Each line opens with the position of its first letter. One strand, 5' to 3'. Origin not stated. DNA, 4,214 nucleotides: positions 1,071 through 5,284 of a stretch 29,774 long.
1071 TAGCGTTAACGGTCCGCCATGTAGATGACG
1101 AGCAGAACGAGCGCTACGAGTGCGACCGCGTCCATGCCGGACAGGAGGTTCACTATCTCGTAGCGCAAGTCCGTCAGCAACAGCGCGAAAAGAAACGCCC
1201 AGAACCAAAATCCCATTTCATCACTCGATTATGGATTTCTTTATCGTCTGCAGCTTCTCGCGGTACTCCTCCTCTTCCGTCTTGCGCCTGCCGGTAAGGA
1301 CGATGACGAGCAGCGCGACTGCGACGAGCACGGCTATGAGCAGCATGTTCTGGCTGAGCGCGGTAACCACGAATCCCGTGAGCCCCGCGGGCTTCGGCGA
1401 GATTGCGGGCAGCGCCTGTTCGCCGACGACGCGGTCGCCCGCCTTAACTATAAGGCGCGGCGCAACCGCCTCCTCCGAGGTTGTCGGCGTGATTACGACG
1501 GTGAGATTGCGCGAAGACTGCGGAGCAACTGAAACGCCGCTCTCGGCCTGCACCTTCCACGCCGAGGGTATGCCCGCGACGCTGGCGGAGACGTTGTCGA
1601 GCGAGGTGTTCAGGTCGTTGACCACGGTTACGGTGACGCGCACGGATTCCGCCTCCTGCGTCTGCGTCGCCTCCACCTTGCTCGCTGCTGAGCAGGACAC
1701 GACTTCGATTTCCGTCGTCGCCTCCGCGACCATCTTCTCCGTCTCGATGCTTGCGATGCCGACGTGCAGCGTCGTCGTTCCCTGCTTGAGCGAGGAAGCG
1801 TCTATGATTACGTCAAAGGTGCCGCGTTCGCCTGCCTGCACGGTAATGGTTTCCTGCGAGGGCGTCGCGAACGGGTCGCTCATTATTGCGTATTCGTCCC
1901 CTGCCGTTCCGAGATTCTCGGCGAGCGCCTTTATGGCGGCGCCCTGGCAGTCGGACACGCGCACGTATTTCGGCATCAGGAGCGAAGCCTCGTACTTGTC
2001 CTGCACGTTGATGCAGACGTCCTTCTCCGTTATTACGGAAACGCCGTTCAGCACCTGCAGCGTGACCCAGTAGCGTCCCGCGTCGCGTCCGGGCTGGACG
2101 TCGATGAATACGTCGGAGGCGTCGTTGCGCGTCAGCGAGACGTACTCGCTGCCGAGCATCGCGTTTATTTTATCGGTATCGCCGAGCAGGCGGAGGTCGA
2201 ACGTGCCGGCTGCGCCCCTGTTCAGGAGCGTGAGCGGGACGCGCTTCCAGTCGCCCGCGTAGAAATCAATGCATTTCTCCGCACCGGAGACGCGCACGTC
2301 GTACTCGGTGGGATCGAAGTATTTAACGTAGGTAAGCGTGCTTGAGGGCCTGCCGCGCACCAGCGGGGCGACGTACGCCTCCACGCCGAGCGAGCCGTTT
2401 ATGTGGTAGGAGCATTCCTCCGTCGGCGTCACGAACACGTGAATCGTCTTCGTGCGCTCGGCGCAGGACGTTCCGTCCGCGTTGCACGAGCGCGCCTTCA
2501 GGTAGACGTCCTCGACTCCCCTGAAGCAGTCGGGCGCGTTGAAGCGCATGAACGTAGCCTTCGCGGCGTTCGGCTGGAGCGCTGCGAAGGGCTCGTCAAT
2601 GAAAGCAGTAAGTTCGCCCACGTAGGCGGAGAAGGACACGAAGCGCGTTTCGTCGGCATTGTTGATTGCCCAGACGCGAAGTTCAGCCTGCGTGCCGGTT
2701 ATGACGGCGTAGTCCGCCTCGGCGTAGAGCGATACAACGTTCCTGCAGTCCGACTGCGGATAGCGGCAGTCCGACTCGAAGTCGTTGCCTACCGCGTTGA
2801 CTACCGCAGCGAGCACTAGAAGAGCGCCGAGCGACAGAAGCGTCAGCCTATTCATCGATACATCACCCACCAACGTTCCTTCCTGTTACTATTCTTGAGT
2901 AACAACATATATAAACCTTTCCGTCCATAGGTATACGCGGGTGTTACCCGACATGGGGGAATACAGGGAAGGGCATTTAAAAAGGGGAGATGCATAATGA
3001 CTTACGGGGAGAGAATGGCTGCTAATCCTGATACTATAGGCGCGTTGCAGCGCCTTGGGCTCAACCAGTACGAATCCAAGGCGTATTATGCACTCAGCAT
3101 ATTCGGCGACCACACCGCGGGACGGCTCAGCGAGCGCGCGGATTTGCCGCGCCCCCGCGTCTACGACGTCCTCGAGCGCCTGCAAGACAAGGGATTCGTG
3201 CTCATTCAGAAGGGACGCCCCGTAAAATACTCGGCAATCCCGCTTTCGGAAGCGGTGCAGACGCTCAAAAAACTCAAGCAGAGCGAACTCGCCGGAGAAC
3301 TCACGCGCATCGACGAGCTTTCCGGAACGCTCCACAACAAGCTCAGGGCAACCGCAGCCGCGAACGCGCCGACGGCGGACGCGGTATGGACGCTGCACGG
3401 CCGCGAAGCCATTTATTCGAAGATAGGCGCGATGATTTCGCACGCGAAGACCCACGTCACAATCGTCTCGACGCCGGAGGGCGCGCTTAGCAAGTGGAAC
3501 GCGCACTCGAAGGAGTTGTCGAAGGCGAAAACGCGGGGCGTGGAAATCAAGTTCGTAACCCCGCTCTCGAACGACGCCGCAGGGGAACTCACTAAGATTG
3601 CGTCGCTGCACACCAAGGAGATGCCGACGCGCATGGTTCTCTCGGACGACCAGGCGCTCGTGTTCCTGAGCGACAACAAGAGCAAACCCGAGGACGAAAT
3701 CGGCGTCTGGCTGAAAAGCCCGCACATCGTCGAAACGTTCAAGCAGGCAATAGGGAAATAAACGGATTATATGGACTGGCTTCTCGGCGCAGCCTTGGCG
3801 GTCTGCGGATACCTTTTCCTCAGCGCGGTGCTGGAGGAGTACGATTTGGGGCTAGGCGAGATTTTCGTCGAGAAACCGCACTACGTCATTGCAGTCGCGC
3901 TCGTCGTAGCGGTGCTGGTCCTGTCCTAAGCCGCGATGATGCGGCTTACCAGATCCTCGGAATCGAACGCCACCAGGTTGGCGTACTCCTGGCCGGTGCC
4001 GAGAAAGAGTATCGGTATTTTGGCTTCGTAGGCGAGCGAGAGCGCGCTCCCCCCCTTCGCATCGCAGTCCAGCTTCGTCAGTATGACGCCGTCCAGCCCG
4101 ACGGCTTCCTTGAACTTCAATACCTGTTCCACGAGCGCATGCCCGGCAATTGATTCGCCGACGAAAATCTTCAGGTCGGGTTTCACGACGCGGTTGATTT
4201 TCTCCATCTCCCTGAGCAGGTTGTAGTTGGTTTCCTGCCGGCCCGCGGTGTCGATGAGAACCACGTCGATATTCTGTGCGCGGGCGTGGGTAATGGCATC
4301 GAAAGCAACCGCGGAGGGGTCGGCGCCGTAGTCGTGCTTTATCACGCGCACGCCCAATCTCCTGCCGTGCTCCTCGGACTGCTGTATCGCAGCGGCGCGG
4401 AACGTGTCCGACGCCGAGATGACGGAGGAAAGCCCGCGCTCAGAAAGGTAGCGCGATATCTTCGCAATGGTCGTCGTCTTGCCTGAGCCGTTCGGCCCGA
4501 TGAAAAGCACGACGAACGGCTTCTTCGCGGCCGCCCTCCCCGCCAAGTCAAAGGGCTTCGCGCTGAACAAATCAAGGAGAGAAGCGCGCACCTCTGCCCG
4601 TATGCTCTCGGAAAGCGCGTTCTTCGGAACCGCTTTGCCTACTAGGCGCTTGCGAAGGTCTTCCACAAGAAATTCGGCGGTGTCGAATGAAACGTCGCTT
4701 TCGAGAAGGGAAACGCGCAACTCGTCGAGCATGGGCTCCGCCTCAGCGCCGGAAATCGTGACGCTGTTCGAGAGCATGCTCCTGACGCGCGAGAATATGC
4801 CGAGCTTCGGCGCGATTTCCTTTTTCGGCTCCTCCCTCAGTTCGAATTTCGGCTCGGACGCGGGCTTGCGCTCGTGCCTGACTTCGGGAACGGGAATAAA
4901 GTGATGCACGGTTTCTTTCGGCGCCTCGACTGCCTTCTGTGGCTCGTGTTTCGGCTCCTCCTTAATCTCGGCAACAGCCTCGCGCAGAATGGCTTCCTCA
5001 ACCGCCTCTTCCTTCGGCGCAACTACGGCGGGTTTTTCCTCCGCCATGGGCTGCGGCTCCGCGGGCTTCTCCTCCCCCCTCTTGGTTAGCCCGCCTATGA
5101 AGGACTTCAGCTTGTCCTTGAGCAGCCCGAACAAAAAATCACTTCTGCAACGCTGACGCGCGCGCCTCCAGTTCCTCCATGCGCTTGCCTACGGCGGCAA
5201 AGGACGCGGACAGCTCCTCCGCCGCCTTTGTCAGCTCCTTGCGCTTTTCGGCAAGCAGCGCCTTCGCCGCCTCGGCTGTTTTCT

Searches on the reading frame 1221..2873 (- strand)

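Call 13: search_protein_families(library=pfam, proteins=[window:1221-2873:-])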
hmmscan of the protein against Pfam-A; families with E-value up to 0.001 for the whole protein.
window:1221-2873:- (550 aa): 1 family
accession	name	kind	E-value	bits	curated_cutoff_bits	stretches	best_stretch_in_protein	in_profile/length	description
PF10633.15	NPCBM_assoc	-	0.0001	22.8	24.4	1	409-466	5-63/78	NPCBM-associated, NEW3 domain of alpha-galactosidase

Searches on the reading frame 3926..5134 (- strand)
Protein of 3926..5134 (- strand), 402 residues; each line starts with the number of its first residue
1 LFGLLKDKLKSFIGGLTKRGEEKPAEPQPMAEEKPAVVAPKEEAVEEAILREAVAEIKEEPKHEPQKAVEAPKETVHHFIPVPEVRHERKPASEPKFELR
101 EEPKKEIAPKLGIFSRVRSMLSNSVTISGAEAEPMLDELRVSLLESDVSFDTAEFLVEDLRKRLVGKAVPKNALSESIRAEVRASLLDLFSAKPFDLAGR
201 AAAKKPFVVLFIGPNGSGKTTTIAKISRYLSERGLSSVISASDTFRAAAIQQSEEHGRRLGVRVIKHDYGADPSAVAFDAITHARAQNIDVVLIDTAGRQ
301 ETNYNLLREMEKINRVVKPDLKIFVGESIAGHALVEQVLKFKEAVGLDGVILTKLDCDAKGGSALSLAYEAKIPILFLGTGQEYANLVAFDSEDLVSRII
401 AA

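Call 13: search_protein_families(library=pfam, proteins=[window:3926-5134:-])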
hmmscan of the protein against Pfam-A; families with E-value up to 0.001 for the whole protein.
window:3926-5134:- (402 aa): 9 families
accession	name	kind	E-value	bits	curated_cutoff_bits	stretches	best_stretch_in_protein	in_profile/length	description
PF00448.28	SRP54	-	8.3e-69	231.6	22.7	1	206-400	1-195/196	SRP54-type protein, GTPase domain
PF02881.24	SRP54_N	-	4.4e-09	36.9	22.4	1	115-178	3-71/75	SRP54-type protein, helical bundle domain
PF13207.12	AAA_17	-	2.3e-06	28.4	27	1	213-325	2-108/136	AAA domain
PF13245.12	AAA_19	-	3.1e-05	24.6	25.1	1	205-312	10-116/134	AAA domain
PF13604.12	AAA_30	-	3.8e-05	24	27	1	201-302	13-102/191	AAA domain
PF13671.12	AAA_33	-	0.00016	22.4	27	0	208-254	1-42/143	AAA domain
PF03266.21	NTPase_1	-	0.00032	21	23.9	0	212-236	5-29/168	NTPase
PF06414.18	Zeta_toxin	-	0.00035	20.5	22.3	1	203-308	13-115/199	Zeta toxin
PF00005.33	ABC_tran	-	0.00073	20.6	25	0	208-284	13-80/137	ABC transporter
